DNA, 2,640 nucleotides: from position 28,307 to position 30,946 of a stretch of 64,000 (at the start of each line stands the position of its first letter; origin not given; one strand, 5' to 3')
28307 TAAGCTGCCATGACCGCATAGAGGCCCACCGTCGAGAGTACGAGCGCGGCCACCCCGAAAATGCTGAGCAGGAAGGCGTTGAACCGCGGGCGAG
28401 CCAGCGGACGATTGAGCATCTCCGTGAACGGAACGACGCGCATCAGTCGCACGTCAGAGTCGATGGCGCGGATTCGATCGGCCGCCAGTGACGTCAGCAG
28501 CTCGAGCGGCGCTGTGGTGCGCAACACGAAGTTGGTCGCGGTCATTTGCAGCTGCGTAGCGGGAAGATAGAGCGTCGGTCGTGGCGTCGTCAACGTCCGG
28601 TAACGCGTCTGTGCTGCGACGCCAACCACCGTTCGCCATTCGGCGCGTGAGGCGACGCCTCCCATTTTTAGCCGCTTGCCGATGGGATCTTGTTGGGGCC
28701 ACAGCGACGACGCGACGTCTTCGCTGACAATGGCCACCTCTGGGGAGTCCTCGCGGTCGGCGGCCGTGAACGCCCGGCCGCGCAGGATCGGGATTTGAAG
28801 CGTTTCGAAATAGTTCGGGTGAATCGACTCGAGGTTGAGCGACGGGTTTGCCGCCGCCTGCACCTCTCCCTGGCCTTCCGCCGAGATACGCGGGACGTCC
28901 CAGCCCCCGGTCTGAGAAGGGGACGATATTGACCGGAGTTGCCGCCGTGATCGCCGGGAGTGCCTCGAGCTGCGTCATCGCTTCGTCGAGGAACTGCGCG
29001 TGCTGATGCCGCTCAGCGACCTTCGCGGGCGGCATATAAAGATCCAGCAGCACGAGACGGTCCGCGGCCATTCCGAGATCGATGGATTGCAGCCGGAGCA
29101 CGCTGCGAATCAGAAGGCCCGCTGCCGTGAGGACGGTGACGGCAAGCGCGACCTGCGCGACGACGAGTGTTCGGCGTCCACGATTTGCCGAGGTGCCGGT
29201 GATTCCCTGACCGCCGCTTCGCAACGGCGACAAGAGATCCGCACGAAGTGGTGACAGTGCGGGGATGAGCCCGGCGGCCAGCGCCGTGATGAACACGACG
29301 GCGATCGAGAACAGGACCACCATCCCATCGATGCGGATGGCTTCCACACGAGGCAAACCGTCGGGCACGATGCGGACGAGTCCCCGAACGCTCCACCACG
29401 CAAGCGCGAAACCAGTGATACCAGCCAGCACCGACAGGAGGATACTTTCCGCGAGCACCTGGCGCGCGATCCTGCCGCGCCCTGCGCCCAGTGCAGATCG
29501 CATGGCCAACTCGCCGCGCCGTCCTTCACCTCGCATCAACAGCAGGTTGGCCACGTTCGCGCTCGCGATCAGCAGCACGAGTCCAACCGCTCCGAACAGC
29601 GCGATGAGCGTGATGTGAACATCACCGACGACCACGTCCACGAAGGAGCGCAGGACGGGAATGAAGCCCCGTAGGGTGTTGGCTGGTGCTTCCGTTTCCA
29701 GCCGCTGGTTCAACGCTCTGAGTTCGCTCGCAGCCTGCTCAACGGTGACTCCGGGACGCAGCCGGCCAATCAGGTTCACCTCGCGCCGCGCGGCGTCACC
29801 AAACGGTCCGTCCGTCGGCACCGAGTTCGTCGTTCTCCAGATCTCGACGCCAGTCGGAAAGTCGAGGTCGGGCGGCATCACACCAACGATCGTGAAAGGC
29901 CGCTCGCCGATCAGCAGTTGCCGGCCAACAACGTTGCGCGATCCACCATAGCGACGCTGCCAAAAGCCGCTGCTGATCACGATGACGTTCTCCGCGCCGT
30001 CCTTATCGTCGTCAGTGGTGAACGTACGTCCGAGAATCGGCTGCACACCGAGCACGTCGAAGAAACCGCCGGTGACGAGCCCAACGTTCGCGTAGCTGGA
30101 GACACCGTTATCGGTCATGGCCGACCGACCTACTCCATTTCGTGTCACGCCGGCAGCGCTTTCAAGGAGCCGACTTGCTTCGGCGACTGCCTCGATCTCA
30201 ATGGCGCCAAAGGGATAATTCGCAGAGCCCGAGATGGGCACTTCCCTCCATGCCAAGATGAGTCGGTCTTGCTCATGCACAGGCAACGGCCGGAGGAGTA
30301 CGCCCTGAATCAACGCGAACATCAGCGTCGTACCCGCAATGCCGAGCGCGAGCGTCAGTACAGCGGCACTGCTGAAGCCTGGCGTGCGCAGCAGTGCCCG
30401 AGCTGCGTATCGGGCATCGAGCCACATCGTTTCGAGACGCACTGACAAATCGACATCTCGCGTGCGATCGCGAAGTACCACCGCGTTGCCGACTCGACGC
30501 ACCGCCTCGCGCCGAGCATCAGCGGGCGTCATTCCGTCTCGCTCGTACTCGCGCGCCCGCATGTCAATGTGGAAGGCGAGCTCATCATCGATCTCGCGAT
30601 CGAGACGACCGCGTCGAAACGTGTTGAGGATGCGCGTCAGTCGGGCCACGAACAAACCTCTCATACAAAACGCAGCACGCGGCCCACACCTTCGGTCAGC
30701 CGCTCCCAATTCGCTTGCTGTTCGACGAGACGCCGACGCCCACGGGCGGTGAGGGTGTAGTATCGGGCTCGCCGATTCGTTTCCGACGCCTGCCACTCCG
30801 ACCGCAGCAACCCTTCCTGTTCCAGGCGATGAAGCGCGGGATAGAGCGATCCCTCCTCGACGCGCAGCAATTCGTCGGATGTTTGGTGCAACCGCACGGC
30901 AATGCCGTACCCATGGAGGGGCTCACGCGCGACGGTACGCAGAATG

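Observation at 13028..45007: Inverted pair of about 112-nt tRNA-Pro-like 3' fragments bracketing about 32 kb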

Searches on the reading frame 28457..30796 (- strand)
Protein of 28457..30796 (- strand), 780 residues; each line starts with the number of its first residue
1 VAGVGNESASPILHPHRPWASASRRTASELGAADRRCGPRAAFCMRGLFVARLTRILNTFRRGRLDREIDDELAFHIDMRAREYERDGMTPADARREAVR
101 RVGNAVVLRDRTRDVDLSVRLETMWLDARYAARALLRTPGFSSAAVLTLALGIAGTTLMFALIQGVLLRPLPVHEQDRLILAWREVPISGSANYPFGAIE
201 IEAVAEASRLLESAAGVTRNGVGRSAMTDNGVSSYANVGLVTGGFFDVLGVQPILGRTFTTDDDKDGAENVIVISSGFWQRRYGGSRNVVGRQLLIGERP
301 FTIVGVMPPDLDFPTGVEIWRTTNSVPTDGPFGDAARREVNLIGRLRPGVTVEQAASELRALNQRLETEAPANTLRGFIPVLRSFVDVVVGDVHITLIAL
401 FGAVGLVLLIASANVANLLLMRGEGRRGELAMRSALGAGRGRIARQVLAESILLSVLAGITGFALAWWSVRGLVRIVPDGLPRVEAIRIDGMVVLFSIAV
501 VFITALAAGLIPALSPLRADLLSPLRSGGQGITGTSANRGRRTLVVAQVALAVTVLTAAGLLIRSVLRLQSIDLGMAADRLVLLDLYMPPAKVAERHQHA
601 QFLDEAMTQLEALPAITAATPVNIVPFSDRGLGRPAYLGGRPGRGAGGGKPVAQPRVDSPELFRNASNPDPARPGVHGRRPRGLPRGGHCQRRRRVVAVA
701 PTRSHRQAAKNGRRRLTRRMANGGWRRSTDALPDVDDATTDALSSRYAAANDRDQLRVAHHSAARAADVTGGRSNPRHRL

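Call 17: search_protein_families(library=pfam, proteins=[window:28457-30796:-], max_evalue=0.01)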
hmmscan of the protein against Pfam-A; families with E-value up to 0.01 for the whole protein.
window:28457-30796:- (780 aa): 2 families
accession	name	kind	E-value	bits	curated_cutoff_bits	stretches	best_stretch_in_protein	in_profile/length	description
PF12704.14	MacB_PCD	-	1.9e-25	90.8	27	1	144-362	3-207/207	MacB-like periplasmic core domain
PF02687.27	FtsX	-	6.6e-11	42.8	25.5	1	403-517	3-116/120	FtsX-like permease C-terminal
